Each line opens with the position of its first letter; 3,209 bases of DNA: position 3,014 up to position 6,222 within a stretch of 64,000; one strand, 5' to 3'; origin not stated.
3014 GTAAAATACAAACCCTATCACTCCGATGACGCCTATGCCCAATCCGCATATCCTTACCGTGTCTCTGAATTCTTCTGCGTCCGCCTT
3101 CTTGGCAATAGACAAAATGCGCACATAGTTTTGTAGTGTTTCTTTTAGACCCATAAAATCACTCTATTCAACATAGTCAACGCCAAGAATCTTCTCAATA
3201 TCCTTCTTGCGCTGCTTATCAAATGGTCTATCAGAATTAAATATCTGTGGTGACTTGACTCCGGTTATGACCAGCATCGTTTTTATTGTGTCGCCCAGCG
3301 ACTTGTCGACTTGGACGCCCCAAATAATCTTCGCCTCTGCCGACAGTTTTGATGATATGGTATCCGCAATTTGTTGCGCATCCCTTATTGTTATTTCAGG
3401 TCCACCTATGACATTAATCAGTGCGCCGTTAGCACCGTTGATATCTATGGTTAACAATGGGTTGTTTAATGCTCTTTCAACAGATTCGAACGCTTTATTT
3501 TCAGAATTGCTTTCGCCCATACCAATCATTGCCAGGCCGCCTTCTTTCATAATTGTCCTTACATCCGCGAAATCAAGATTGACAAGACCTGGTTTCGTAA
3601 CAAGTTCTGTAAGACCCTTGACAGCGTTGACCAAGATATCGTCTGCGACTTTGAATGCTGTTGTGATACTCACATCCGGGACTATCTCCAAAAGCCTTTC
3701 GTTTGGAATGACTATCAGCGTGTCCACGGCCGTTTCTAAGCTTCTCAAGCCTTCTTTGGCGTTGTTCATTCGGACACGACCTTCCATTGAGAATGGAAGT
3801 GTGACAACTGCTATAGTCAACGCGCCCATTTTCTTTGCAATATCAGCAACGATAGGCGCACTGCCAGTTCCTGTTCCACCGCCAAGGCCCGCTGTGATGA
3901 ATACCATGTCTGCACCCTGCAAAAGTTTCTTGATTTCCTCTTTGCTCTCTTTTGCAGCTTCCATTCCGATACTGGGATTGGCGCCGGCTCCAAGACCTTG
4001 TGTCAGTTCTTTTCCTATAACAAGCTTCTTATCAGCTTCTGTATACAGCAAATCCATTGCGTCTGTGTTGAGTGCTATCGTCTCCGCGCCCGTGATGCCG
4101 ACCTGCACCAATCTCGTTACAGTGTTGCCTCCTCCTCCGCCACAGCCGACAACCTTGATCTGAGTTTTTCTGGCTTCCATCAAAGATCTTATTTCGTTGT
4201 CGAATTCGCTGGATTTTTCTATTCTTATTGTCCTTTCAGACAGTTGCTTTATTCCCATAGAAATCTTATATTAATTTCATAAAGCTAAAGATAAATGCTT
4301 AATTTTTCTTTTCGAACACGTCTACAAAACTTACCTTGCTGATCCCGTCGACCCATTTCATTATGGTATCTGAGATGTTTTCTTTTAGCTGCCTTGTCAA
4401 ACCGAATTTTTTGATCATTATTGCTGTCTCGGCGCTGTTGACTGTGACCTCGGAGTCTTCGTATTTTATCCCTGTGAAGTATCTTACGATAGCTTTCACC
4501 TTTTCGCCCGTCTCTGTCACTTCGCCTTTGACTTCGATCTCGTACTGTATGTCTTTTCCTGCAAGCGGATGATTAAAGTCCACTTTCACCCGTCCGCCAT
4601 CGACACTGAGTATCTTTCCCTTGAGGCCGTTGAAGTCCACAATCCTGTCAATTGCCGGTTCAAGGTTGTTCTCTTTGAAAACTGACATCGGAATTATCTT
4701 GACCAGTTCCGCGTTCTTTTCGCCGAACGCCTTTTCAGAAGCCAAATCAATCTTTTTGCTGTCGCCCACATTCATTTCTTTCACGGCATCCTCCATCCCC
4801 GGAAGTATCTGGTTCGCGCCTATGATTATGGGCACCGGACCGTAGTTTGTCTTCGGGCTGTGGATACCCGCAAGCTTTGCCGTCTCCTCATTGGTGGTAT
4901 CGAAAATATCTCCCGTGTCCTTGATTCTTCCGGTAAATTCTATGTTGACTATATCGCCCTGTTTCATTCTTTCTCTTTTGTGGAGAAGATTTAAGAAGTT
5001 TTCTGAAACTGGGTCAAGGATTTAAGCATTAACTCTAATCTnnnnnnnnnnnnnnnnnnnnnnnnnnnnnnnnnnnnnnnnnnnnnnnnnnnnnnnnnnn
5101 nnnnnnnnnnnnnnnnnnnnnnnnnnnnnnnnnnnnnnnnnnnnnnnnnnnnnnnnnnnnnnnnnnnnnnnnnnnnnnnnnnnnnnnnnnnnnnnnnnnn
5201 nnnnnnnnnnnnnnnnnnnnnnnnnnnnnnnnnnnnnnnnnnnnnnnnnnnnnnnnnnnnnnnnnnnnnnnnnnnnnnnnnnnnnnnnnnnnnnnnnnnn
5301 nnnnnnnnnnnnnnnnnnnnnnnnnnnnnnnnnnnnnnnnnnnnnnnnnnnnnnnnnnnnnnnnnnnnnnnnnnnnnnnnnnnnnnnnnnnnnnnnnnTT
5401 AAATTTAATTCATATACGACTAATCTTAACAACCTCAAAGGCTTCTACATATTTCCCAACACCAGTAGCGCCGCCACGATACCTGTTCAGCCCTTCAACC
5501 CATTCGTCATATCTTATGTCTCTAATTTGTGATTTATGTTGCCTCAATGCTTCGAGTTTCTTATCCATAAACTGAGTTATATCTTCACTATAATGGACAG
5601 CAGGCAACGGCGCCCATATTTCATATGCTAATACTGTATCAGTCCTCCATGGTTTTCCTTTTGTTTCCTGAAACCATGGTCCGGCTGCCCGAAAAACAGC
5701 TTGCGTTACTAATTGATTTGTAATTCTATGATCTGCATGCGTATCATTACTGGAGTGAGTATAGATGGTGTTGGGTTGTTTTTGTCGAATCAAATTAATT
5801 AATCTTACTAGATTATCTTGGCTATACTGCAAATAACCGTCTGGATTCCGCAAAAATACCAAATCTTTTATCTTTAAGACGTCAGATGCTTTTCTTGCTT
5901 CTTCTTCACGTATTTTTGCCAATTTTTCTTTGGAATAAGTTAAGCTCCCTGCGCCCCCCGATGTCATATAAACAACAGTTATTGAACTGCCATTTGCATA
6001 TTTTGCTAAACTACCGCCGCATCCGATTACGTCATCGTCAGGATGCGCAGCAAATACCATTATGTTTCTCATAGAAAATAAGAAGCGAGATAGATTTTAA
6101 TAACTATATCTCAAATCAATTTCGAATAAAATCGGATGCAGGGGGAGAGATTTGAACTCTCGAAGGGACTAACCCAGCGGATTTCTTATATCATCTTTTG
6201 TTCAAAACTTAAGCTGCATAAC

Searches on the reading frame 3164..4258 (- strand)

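Call 25: search_protein_families(library=pfam, proteins=[window:3164-4258:-], max_evalue=0.001)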
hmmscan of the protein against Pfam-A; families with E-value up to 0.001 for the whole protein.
window:3164-4258:- (364 aa): 2 families
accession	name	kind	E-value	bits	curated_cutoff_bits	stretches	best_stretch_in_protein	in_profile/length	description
PF00091.31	Tubulin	-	4.2e-50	171.1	33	1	33-193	1-189/190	Tubulin/FtsZ family, GTPase domain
PF12327.13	FtsZ_C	-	9.5e-30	103.2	27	1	241-335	1-95/95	FtsZ family, C-terminal domain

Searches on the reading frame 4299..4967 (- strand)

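Call 54: search_protein_families(library=pfam, proteins=[window:4299-4967:-], max_evalue=0.0001)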
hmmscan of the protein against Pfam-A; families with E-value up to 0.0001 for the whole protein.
window:4299-4967:- (222 aa): 3 families
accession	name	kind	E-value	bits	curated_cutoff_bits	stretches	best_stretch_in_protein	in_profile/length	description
PF22199.2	FKBP26_IF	-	1.6e-15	57.2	27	1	90-135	1-46/46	FKBP26, IF domain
PF00254.34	FKBP_C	-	2.4e-11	44.2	21.1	1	2-93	6-83/94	FKBP-type peptidyl-prolyl cis-trans isomerase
PF18046.7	FKBP26_C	-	7.1e-06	26.6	27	1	155-219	3-72/72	FKBP26_C-terminal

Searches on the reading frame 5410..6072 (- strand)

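Call 54: search_protein_families(library=pfam, proteins=[window:5410-6072:-], max_evalue=0.0001)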
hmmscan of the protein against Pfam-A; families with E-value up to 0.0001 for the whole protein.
window:5410-6072:- (220 aa): 1 family
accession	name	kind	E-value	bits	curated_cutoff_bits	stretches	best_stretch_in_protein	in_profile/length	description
PF02585.22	PIG-L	-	5.2e-33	114.7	28.2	1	5-126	1-129/129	GlcNAc-PI de-N-acetylase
